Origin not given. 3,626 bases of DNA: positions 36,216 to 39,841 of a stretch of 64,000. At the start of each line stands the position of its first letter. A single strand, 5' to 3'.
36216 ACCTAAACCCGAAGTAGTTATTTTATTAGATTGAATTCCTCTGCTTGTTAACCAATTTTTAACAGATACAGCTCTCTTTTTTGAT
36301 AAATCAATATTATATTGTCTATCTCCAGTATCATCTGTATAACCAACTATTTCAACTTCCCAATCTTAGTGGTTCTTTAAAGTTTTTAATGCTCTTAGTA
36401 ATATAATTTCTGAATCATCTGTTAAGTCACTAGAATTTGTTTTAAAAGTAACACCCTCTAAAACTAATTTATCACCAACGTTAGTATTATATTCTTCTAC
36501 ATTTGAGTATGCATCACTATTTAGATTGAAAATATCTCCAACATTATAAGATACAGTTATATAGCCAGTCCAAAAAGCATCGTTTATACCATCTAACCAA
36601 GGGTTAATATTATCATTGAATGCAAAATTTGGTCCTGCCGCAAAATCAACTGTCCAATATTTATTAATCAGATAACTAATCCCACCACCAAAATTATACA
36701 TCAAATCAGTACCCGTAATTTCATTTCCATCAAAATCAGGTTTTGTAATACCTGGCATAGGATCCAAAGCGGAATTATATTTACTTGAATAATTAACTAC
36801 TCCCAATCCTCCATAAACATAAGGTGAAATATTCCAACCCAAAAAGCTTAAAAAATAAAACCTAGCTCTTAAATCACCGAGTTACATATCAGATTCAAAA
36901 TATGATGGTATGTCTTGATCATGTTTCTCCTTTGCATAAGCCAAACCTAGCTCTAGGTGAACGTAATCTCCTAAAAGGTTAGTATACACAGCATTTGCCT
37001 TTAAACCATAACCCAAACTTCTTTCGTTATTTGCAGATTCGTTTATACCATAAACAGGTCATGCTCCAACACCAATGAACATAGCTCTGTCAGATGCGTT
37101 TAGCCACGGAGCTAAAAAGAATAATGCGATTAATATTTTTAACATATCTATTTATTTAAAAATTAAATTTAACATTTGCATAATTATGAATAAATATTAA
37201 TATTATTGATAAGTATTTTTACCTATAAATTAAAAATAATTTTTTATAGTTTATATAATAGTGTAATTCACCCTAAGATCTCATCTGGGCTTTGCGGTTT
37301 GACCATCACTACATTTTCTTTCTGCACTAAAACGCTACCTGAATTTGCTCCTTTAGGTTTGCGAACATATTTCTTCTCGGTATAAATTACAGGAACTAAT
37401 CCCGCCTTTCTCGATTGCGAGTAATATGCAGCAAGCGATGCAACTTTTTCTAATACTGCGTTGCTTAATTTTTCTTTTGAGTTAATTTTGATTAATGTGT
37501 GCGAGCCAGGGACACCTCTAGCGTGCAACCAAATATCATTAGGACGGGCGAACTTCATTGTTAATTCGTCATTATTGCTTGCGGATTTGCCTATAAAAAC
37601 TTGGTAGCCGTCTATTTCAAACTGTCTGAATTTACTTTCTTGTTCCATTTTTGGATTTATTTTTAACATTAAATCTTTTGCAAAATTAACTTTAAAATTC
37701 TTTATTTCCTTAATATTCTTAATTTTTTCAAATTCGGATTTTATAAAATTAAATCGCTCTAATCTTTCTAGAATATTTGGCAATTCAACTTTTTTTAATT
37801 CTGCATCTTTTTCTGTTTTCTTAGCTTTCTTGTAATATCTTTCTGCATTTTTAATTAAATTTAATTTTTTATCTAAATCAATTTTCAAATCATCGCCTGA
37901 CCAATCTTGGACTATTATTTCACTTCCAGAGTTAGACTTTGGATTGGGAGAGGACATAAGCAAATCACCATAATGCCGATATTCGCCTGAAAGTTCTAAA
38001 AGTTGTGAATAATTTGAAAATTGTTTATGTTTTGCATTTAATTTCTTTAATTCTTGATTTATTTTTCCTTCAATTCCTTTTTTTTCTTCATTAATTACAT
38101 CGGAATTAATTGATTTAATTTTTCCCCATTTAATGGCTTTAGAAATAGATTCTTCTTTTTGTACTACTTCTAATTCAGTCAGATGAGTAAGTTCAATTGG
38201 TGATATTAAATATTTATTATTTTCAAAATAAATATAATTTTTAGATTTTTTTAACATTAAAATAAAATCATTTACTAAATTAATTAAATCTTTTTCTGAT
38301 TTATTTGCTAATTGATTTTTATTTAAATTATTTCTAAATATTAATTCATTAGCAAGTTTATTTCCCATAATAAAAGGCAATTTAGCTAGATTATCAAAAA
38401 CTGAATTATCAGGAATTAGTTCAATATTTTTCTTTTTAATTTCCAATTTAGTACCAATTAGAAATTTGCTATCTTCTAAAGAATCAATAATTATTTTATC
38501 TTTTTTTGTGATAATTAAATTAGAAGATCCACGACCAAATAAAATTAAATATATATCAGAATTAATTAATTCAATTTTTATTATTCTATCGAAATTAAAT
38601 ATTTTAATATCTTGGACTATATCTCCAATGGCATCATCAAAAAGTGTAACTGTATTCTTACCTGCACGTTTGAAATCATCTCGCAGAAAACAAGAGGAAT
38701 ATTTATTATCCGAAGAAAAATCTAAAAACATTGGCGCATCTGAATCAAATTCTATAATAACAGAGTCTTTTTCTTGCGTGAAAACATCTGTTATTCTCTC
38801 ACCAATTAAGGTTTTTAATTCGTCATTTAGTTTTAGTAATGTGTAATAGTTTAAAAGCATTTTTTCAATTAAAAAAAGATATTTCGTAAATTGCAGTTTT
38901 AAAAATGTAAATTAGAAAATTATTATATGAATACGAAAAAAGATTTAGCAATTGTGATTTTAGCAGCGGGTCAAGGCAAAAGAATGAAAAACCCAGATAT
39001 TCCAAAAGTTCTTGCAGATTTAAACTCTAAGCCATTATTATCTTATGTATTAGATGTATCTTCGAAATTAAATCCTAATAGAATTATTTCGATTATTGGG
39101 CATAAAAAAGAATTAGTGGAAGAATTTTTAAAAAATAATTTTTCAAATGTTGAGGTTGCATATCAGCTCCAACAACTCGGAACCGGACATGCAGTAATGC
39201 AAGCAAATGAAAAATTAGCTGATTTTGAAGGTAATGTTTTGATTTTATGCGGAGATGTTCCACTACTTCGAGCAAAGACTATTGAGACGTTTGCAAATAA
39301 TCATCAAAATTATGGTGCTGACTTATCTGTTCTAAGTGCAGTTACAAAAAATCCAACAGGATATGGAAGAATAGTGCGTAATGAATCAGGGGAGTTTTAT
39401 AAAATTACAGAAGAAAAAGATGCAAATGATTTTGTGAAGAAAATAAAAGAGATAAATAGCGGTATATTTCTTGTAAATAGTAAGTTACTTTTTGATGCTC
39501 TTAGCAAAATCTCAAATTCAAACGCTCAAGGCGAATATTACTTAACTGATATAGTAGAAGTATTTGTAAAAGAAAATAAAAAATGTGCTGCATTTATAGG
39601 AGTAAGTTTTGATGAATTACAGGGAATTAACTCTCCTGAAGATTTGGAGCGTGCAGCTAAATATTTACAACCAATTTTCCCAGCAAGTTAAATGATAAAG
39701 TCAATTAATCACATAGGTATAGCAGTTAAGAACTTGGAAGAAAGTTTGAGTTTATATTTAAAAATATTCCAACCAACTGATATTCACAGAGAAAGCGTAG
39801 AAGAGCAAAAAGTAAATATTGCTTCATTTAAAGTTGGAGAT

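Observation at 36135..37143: OmpA-family gene broken by three in-frame stop codons but no frameshift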

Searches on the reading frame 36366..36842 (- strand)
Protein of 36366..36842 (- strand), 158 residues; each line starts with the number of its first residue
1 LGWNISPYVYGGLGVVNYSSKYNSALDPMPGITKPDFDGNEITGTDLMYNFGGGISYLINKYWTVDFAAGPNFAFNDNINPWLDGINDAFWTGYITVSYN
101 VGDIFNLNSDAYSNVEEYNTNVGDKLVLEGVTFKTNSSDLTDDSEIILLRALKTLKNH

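Call 20: list_cluster_members(proteins=[P0004, window:36366-36842:-, P0001, window:36135-36365:-, L001:6309-6569:+])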
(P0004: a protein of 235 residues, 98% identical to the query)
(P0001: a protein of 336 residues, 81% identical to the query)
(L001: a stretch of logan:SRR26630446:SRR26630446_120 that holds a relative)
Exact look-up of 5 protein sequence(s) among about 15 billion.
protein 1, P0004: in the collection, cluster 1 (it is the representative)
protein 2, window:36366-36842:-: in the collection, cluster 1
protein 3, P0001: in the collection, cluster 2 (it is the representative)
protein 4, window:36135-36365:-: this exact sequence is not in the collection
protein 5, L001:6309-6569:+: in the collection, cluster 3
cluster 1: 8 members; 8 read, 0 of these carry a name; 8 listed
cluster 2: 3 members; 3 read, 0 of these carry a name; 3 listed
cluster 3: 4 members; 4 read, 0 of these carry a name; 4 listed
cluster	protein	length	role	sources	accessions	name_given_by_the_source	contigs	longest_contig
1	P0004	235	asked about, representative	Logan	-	-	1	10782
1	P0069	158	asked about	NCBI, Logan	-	-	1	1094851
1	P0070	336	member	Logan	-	-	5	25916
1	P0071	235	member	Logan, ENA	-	-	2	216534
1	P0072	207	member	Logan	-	-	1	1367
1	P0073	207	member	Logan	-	-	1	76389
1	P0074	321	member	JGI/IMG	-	-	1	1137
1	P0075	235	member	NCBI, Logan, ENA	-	-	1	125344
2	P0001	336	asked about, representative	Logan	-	-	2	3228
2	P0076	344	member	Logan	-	-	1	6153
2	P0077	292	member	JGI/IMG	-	-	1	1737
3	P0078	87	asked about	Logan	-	-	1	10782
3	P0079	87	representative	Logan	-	-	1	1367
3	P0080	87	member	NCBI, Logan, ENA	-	-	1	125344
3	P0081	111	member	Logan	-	-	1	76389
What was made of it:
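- The 158-aa ORF bounded by TAA88 and TAA260 is on record from NCBI and Logan only, possibly from the same data (call 20).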

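Call 22: find_encoding_contigs(protein=P0069, flank=1500, max_places=4)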
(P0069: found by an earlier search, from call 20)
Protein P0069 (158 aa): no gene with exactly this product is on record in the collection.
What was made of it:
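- Tried and rejected: This failed; no gene is on record (call 22).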

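Call 23: find_encoding_contigs(protein=P0070, flank=6000, max_places=6)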
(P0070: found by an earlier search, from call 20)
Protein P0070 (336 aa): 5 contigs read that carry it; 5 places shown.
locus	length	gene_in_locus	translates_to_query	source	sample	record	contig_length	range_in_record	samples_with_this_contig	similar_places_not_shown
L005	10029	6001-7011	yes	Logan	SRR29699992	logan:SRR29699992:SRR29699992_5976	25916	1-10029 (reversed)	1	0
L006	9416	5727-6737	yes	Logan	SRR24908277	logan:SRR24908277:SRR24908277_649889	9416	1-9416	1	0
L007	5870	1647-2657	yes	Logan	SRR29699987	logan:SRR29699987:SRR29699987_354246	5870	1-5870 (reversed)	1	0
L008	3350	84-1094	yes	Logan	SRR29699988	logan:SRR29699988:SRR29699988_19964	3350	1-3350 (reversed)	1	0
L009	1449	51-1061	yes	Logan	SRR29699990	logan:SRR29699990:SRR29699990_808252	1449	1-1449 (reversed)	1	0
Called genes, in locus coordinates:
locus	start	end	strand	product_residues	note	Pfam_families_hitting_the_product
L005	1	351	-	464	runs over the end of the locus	PF00072:Response_reg, PF00158:Sigma54_activat, PF01078:Mg_chelatase (faint), PF14532:Sigma54_activ_2, PF00004:AAA (faint), PF25601:AAA_lid_14, PF02954:HTH_8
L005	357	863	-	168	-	-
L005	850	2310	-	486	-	PF00749:tRNA-synt_1c, PF19269:Anticodon_2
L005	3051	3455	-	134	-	PF00903:Glyoxalase, PF13669:Glyoxalase_4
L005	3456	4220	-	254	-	PF00483:NTP_transferase, PF01128:IspD (weak), PF12804:NTP_transf_3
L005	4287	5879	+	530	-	PF05833:NFACT_N, PF05670:NFACT-R_1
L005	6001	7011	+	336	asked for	PF13505:OMP_b-brl (weak), PF00691:OmpA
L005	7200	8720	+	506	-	PF00939:Na_sulph_symp, PF03600:CitMHS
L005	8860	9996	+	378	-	PF26549:Tricorn_N (weak), PF07676:PD40, PF26550:Tricorn_2nd (weak), PF26549:Tricorn_N (weak)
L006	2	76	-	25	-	?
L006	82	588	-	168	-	-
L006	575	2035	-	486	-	PF00749:tRNA-synt_1c, PF19269:Anticodon_2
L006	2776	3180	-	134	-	PF00903:Glyoxalase, PF13669:Glyoxalase_4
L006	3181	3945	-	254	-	PF00483:NTP_transferase, PF01128:IspD (weak), PF12804:NTP_transf_3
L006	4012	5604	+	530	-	PF05833:NFACT_N, PF05670:NFACT-R_1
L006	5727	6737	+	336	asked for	PF13505:OMP_b-brl (weak), PF00691:OmpA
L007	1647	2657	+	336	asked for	PF13505:OMP_b-brl (weak), PF00691:OmpA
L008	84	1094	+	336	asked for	PF13505:OMP_b-brl (weak), PF00691:OmpA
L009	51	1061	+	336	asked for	PF13505:OMP_b-brl (weak), PF00691:OmpA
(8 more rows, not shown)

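Call 24: find_encoding_contigs(protein=P0073, flank=6000, max_places=3)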
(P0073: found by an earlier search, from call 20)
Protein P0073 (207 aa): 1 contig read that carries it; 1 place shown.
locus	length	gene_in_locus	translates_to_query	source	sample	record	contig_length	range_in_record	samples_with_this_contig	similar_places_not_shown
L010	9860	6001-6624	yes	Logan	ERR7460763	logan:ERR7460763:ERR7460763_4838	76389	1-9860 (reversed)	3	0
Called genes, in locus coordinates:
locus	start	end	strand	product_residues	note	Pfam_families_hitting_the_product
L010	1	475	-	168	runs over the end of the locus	-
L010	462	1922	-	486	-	PF00749:tRNA-synt_1c, PF19269:Anticodon_2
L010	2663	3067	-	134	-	PF00903:Glyoxalase, PF13669:Glyoxalase_4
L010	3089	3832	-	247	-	PF00483:NTP_transferase, PF01128:IspD (weak), PF12804:NTP_transf_3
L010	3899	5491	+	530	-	PF05833:NFACT_N, PF05670:NFACT-R_1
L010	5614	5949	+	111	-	-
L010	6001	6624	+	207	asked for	PF00691:OmpA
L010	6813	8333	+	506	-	PF00939:Na_sulph_symp, PF03600:CitMHS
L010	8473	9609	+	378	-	PF26549:Tricorn_N (weak), PF07676:PD40, PF26550:Tricorn_2nd (weak), PF26549:Tricorn_N (weak)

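Call 25: find_encoding_contigs(protein=P0072, flank=3000, max_places=3)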
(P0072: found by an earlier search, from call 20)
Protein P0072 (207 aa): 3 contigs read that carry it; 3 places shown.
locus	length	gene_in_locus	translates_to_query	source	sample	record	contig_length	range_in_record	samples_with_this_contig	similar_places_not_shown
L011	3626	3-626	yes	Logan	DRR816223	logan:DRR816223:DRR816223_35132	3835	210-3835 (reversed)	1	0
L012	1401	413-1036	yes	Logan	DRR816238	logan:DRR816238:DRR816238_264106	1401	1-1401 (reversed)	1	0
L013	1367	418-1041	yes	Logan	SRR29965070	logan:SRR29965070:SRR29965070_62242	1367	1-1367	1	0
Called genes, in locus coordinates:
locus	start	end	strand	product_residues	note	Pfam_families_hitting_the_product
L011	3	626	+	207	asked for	PF00691:OmpA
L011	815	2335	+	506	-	PF00939:Na_sulph_symp, PF03600:CitMHS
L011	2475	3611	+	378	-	PF26549:Tricorn_N (weak), PF07676:PD40, PF26550:Tricorn_2nd (weak), PF26549:Tricorn_N (weak)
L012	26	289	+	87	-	-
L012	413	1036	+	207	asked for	PF00691:OmpA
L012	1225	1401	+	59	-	?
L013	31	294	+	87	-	-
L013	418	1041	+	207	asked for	PF00691:OmpA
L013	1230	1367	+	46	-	?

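Call 26: find_encoding_contigs(protein=P0071, flank=6000, max_places=3)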
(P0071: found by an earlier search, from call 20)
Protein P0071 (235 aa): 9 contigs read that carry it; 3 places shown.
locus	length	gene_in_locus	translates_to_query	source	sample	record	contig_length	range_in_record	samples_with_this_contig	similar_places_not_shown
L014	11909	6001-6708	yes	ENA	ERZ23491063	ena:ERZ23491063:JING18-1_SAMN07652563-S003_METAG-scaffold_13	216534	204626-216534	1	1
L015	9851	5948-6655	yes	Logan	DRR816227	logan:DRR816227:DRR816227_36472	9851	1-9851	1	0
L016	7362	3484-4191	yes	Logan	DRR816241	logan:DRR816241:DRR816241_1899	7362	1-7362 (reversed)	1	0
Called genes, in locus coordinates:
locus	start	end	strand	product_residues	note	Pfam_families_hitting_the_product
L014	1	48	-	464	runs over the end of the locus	PF00072:Response_reg, PF00158:Sigma54_activat, PF01078:Mg_chelatase (faint), PF14532:Sigma54_activ_2, PF00004:AAA (faint), PF25601:AAA_lid_14, PF02954:HTH_8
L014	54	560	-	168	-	-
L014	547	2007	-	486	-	PF00749:tRNA-synt_1c, PF19269:Anticodon_2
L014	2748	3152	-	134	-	PF00903:Glyoxalase, PF13669:Glyoxalase_4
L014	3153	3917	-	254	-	PF00483:NTP_transferase, PF01128:IspD (weak), PF12804:NTP_transf_3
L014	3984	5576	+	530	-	PF05833:NFACT_N, PF05670:NFACT-R_1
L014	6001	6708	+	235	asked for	PF00691:OmpA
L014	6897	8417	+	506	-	PF00939:Na_sulph_symp, PF03600:CitMHS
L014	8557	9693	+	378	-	PF26549:Tricorn_N (weak), PF07676:PD40, PF26550:Tricorn_2nd (weak), PF26549:Tricorn_N (weak)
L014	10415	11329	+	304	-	-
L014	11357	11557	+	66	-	-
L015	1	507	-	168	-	?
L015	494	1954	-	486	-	PF00749:tRNA-synt_1c, PF19269:Anticodon_2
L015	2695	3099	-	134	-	PF00903:Glyoxalase, PF13669:Glyoxalase_4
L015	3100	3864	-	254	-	PF00483:NTP_transferase, PF01128:IspD (weak), PF12804:NTP_transf_3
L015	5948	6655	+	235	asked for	PF00691:OmpA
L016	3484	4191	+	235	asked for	PF00691:OmpA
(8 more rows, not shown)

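Call 27: find_encoding_contigs(protein=P0075, flank=6000, max_places=3)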
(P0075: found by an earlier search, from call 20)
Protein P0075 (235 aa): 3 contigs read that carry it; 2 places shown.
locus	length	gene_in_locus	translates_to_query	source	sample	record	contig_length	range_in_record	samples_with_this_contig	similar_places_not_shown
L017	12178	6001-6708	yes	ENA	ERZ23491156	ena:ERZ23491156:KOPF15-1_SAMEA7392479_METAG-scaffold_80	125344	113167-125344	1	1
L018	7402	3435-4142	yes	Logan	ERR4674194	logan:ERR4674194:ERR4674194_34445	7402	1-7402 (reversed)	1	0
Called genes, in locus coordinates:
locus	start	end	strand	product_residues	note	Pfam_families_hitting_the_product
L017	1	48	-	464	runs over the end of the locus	PF00072:Response_reg, PF00158:Sigma54_activat, PF01078:Mg_chelatase (faint), PF14532:Sigma54_activ_2, PF00004:AAA (faint), PF25601:AAA_lid_14, PF02954:HTH_8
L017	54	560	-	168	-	-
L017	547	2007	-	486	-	PF00749:tRNA-synt_1c, PF19269:Anticodon_2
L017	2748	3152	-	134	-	PF00903:Glyoxalase, PF13669:Glyoxalase_4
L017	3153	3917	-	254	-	PF00483:NTP_transferase, PF01128:IspD (weak), PF12804:NTP_transf_3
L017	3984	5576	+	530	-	PF05833:NFACT_N, PF05670:NFACT-R_1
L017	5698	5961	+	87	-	-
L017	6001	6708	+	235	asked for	PF00691:OmpA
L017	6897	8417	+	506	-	PF00939:Na_sulph_symp, PF03600:CitMHS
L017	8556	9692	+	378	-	PF26549:Tricorn_N (weak), PF07676:PD40, PF26550:Tricorn_2nd (weak), PF26549:Tricorn_N (weak)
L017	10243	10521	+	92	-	-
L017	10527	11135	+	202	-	-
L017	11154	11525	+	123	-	-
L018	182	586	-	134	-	PF00903:Glyoxalase, PF13669:Glyoxalase_4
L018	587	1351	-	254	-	PF00483:NTP_transferase, PF01128:IspD (weak), PF12804:NTP_transf_3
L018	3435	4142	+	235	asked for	PF00691:OmpA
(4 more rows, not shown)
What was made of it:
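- Stop-carrying alleles were recovered from more samples than the intact allele (calls 23-27).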

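Call 47: search_solved_structures(query=P0070, max_evalue=0.001)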
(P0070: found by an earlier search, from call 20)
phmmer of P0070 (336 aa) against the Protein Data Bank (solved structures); distinct sequences matched with E-value up to 0.001: 67 (the best 60 are shown).
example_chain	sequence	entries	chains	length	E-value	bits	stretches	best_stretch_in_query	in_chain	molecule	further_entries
6jfw_A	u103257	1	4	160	2.7e-24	89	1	225-332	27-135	PA0833-PD protein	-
2k1s_A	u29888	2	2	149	1.9e-19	73.1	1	221-333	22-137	Inner membrane lipoprotein yiaD | Probable lipoprotein YiaD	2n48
2kgw_A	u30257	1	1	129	1.8e-16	63.3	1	234-333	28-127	Outer membrane protein A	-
2lca_A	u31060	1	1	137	2e-16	63.2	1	234-333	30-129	Uncharacterized protein Rv0899/MT0922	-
2lbt_A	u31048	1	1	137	2.5e-16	62.8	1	233-333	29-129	Uncharacterized protein Rv0899/MT0922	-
2l26_A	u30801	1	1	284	1.1e-15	60.7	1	236-333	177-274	Uncharacterized protein Rv0899/MT0922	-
7bba_A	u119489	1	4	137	2.1e-14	56.5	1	248-332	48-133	Putative type VI secretion protein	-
5m38_A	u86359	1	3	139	2.5e-14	56.2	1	249-332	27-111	OmpA family protein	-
9v99_A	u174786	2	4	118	6.9e-14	54.8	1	251-331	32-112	Outer membrane beta-barrel domain-containing protein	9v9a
5wtp_A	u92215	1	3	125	3.1e-13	52.6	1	232-332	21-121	OmpA family protein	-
9v9b_A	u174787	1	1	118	3.4e-13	52.5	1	251-331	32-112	Outer membrane beta-barrel domain-containing protein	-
5wtl_A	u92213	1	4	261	1.6e-12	50.3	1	232-332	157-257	OmpA family protein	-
4rha_A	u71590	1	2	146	2e-12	50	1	231-326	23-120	Outer membrane protein A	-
4erh_A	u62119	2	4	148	2.1e-12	49.9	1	231-326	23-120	Outer membrane protein A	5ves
5nhx_A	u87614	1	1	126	2.6e-12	49.6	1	232-330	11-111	Outer membrane protein A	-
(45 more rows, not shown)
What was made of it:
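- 36162..36449 (-): OmpA_C-like peptidoglycan-binding domain (residues 233-328), including the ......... motif. Best solved relative is the PA0833 periplasmic domain, 6jfw, E=2.7e-24 (call 47).
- On OmpA family (Pfam PF00691, OmpA_C-like domain): 67 solved OmpA-like domains match at E<=1e-3 (call 47).
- Closest known: PA0833 periplasmic domain. Same: These are the best sequence matches among solved structures for residues about 221-333 (E=2.7e-24 and 1.9e-19, call 47).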

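Call 48: search_protein_families(library=ncbifam, proteins=[P0070], max_evalue=0.01)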
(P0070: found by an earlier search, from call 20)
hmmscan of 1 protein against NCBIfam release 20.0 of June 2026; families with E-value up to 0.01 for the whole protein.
P0070 (336 aa): 38 families (the best 25 are shown)
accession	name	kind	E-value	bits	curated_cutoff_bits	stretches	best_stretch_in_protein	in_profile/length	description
NF053611.1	YiaD_Gzip_OmpA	equivalog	7.9e-32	110.6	175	1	230-332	102-204/206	YiaD family glycine zipper/OmpA-like lipoprotein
NF007804.1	PRK10510.1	equivalog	1.2e-24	86.9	307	1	221-332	100-214/219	OmpA family lipoprotein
NF053612.1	anchor_PA1041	equivalog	1.5e-23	84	250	1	228-332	126-233/236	PA1041 family peptidoglycan-binding anchor lipoprotein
NF053585.1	OMP_LP_YfiB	equivalog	5.2e-22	78.4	128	1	231-333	57-159/163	outer membrane lipoprotein YfiB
NF045787.1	OmpABordt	equivalog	3.3e-21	75.9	200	1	188-331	48-186/194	outer membrane protein OmpA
TIGR02802.1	Pal_lipo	equivalog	2.1e-20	72.8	125.35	1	232-333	2-103/104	peptidoglycan-associated lipoprotein Pal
NF053613.1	OMP_toxin_LptF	equivalog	8.3e-20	71.5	400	1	220-332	131-243/256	lipotoxin F family OmpA-related lipoprotein LptF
TIGR03350.1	type_VI_ompA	equivalog_domain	1.1e-18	67.5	139.8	1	233-331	33-134/137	type VI secretion system protein TssL, long form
TIGR03789.1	pdsO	hypoth_equivalog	1.3e-18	67.6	152.2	1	225-330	134-239/243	sortase-associated OmpA-like protein PdsO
NF033763.1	exchanger_TraB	exception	6e-18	64.1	700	1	227-333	389-496/522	outer membrane exchange protein TraB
NF005444.0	PRK07033.1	equivalog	7.6e-17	61.4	520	1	234-332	318-419/438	DotU family type VI secretion system protein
NF008071.1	PRK10808.1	equivalog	1.9e-15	57.1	277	1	232-331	233-334/358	porin OmpA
NF045788.1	Omp38Acinit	equivalog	2e-15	56.7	500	1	118-330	124-342/354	outer membrane protein Omp38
NF053607.1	CHU_0125_OmpA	equivalog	5e-15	55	620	1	226-332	527-634/639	CHU_0125 family OmpA-like outer membrane integrity protein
NF006508.0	PRK08944.1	subfamily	3e-14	53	259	1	230-332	179-285/304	MotB family protein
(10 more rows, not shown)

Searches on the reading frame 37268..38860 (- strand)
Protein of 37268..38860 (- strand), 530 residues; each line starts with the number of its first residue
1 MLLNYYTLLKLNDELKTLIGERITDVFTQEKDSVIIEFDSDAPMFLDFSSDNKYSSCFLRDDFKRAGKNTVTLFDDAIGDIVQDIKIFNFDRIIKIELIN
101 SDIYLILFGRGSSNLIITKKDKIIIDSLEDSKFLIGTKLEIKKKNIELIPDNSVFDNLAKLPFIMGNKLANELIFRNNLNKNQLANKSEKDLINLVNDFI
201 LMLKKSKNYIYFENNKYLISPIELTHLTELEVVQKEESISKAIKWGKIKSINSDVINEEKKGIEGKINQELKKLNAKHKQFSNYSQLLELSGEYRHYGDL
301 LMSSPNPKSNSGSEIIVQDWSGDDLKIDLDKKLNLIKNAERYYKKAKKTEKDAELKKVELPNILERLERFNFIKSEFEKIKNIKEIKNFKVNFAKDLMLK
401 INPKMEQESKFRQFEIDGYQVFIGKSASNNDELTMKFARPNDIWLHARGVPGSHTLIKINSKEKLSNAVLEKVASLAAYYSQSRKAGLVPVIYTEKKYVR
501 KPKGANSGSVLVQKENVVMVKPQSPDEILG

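Call 8: search_protein_families(library=pfam, proteins=[window:37268-38860:-], max_evalue=0.01)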
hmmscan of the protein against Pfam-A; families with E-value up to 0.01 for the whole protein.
window:37268-38860:- (530 aa): 3 families
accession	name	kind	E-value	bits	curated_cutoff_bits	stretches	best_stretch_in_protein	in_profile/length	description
PF05833.16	NFACT_N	-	7.7e-24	84.7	31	2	146-401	183-445/456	NFACT N-terminal and middle domains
PF05670.18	NFACT-R_1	-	1.1e-13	52.1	29.8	1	415-511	7-109/112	NFACT protein RNA binding domain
PF18297.6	NFACT-R_2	-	0.00017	22.1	26.9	1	417-498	8-84/104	NFACT protein RNA binding domain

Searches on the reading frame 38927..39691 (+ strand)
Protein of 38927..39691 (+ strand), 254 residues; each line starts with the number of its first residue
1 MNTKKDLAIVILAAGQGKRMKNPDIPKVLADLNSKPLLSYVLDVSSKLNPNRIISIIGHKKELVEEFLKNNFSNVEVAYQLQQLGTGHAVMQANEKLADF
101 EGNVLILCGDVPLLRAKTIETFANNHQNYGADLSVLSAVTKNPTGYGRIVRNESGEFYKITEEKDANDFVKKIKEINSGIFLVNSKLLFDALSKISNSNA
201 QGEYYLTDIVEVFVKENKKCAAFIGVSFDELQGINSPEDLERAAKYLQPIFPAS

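Call 8: search_protein_families(library=pfam, proteins=[window:38927-39691:+], max_evalue=0.01)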
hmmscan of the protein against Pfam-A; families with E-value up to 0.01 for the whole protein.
window:38927-39691:+ (254 aa): 5 families
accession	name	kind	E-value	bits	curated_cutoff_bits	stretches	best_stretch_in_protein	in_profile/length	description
PF00483.29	NTP_transferase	-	1.1e-18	68.2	21.2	1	10-224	3-220/245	Nucleotidyl transferase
PF12804.13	NTP_transf_3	-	1.9e-17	64.3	27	1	10-151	2-138/160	MobA-like NTP transferase domain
PF01128.25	IspD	-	1.7e-06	28.4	27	1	8-131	2-123/221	2-C-methyl-D-erythritol 4-phosphate cytidylyltransferase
PF02348.25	CTP_transf_3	-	0.00042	20.6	22.6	1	9-141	2-130/217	Cytidylyltransferase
PF01983.22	CofC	-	0.00096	18.8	22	1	29-129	21-116/217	Guanylyl transferase CofC like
